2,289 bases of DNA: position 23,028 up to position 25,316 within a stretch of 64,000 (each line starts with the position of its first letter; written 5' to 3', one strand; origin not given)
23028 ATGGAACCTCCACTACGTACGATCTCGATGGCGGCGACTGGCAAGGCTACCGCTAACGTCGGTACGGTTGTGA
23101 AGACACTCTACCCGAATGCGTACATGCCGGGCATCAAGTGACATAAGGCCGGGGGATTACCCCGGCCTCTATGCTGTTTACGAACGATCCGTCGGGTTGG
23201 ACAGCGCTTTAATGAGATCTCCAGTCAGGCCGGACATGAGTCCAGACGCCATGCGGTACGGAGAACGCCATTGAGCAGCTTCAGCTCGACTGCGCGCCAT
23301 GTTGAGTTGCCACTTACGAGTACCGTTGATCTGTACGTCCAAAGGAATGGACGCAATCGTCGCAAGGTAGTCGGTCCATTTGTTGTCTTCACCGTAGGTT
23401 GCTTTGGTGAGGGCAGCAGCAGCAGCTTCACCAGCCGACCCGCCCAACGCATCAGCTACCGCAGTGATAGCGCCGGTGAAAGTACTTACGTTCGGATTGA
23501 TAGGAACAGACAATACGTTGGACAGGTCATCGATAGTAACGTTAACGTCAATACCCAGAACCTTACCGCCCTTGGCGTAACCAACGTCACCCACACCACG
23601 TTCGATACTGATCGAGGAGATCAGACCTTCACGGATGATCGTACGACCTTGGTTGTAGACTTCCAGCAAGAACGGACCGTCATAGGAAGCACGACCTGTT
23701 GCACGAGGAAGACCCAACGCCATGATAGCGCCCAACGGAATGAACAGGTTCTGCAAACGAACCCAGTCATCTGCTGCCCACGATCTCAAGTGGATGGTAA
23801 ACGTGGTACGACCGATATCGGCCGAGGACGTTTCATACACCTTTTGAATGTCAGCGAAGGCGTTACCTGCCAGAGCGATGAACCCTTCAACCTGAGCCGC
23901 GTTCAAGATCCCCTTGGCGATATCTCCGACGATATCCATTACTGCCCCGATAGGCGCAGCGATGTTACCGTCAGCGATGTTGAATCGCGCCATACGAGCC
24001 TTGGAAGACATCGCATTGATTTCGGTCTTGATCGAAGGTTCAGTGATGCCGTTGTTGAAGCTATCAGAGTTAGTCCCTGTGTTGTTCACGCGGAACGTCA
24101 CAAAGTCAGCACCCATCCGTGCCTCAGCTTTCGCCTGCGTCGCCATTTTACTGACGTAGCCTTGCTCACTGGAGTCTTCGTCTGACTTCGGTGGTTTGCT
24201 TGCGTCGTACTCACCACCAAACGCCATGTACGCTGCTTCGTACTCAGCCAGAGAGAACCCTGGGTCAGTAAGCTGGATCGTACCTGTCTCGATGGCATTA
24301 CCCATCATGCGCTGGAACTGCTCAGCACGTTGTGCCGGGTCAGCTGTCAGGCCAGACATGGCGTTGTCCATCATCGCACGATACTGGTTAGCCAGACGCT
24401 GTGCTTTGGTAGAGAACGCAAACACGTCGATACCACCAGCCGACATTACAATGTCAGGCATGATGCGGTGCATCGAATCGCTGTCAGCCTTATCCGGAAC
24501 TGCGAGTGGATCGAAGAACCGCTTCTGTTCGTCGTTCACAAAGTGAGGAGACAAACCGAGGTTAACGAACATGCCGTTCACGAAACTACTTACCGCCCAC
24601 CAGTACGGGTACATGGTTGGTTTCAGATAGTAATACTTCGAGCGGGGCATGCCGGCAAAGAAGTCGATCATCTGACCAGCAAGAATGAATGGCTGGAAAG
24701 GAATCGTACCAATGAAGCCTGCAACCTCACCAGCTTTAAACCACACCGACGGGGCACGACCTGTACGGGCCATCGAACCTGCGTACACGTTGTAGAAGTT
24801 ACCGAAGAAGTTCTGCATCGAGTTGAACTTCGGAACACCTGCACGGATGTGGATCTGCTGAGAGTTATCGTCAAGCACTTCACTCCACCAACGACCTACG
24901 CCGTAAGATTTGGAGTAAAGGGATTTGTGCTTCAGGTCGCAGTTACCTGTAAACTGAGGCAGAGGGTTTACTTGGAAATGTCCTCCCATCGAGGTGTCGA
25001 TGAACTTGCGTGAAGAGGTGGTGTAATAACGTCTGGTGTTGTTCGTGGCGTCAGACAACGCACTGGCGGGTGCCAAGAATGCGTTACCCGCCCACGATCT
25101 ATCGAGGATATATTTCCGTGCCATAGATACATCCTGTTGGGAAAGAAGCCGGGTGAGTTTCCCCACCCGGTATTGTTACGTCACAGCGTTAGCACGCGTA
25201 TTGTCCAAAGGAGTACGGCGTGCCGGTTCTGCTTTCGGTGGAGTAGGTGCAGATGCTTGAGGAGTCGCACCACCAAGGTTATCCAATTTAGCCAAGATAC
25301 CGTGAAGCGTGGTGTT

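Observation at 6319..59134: Genome-wide family of CATAA-[GC hairpin]-TATG elements, mostly without U-tracts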

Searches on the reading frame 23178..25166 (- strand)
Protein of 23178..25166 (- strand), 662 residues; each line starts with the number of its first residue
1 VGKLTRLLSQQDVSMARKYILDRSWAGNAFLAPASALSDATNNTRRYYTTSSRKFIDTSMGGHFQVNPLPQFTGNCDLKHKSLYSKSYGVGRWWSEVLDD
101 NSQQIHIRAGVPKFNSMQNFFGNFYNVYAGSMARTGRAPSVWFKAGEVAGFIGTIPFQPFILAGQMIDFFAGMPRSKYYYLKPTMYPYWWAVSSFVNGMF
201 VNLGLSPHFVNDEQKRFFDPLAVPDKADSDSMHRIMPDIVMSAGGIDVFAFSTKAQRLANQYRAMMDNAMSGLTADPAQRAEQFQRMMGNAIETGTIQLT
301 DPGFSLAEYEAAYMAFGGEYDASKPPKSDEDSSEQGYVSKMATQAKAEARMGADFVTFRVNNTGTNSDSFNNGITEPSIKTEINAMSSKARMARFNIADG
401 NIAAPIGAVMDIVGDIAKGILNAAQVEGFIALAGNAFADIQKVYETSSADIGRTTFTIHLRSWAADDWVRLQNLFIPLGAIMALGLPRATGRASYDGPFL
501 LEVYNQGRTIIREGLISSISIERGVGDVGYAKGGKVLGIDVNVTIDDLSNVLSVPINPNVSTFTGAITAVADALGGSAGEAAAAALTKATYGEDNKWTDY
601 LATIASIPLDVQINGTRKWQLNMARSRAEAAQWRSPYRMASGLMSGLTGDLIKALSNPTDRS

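Call 5: search_protein_families(library=phrogs, proteins=[window:23178-25166:-])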
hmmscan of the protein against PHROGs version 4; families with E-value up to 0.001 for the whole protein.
window:23178-25166:- (662 aa): 2 families
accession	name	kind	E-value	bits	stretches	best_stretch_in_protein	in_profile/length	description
phrog_3181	-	unknown function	3.3e-166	555.8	2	329-661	386-702/703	-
phrog_20401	-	head and packaging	3.2e-10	40.2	1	357-576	204-429/473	virion structural protein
